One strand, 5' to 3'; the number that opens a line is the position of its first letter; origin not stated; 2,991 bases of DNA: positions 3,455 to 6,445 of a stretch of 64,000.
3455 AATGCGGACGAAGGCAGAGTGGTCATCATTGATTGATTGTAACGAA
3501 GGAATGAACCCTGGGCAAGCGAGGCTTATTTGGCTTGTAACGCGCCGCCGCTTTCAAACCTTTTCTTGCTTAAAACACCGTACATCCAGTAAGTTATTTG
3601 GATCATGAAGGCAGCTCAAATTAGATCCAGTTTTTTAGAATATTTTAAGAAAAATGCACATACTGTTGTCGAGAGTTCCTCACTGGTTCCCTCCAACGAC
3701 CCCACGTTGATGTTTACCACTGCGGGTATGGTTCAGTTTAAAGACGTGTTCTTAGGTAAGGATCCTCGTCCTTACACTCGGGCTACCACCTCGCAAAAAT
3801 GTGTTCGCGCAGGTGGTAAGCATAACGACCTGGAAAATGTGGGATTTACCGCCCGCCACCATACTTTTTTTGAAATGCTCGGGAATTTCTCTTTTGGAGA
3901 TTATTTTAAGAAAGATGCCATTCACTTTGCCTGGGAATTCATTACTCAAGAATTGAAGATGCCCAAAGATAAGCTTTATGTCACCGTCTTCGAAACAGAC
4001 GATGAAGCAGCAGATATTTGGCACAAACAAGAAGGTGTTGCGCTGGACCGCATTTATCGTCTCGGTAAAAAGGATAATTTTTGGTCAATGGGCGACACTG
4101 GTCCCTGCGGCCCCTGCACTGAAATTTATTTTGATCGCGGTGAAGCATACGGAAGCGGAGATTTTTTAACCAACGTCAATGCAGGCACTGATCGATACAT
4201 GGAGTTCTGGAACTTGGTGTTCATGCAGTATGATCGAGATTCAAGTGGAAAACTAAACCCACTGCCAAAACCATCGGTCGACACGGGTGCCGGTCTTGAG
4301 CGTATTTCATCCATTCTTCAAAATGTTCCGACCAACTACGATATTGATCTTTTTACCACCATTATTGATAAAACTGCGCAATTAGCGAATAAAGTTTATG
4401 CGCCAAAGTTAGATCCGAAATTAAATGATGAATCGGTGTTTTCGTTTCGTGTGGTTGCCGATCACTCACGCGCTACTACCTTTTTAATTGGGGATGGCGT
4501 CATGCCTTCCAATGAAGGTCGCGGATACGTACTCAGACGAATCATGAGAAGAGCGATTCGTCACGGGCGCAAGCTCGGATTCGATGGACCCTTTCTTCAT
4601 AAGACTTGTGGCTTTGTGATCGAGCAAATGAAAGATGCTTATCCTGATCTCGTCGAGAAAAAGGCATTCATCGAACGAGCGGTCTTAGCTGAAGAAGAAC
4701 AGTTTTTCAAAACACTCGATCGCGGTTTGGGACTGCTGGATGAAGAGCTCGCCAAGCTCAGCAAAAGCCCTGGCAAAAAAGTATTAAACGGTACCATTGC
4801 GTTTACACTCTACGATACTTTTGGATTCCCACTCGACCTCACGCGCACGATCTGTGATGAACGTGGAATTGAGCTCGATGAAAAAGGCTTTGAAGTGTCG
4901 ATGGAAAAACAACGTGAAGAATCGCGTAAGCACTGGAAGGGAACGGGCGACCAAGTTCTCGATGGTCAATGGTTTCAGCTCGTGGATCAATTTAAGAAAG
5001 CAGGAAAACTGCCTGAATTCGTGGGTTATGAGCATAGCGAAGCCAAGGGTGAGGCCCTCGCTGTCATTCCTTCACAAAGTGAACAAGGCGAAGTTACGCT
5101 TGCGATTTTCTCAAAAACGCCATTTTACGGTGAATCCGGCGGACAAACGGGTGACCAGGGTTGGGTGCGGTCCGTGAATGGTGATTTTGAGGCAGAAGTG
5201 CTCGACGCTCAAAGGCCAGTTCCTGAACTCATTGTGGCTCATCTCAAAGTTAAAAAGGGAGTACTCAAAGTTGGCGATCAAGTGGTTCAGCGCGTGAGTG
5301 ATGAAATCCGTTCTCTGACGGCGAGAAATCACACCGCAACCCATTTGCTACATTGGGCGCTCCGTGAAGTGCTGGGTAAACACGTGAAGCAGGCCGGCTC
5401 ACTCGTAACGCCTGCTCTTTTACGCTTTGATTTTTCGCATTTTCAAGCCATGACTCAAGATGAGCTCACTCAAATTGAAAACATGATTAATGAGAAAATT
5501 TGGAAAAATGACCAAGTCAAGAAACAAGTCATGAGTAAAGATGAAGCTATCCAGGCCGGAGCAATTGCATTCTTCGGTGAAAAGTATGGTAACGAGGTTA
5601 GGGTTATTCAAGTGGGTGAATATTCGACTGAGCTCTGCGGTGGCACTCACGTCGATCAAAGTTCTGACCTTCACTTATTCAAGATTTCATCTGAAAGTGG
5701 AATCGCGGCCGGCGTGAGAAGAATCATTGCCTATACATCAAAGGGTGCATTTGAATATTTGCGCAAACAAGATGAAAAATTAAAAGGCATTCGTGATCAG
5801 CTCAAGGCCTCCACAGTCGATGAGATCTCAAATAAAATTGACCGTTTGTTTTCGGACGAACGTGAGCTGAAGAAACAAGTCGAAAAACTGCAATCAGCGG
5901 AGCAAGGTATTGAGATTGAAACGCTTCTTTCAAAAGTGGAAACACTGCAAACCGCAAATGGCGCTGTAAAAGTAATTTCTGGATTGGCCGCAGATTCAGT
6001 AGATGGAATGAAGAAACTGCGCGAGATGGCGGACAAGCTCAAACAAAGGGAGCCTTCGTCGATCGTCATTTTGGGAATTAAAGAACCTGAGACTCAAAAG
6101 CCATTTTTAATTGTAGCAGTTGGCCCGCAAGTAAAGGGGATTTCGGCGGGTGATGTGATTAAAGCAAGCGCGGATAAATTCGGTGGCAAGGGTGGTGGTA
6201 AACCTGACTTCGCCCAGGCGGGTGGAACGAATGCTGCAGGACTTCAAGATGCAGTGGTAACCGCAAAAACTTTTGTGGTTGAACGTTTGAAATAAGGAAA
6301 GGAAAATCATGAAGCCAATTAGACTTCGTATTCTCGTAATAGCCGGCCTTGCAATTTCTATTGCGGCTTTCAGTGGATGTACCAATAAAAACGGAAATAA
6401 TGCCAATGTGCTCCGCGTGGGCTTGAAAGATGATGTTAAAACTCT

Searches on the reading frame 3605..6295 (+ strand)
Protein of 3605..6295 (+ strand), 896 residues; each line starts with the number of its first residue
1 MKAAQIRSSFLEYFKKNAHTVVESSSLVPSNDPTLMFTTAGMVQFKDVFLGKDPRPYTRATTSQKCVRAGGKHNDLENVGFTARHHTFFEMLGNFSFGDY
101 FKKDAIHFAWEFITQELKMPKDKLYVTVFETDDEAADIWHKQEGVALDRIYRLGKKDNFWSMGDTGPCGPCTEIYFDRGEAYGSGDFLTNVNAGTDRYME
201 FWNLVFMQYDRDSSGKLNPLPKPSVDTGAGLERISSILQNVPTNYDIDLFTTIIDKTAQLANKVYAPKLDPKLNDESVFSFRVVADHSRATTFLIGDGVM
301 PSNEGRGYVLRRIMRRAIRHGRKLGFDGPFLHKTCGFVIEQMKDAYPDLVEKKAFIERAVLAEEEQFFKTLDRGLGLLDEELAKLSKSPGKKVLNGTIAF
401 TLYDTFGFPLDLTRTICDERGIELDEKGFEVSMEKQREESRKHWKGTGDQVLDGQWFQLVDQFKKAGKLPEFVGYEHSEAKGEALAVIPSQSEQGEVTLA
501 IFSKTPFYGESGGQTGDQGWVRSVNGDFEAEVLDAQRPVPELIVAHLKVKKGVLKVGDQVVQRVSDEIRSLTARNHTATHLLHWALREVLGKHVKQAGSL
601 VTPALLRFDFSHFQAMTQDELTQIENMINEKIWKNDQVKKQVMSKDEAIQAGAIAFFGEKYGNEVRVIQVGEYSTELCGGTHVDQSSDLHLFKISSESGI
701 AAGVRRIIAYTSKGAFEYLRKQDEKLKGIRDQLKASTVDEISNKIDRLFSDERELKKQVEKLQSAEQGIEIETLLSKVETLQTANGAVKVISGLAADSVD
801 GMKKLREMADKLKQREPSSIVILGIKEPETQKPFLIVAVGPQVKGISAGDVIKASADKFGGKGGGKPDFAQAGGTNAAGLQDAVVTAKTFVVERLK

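Call 17: find_encoding_contigs(protein=window:3605-6295:+, flank=10000, max_places=3)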
Protein window:3605-6295:+ (896 aa): no gene with exactly this product is on record in the collection.
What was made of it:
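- Tried and rejected: Look-up of a neighbouring protein on contigs: not on record (call 17).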
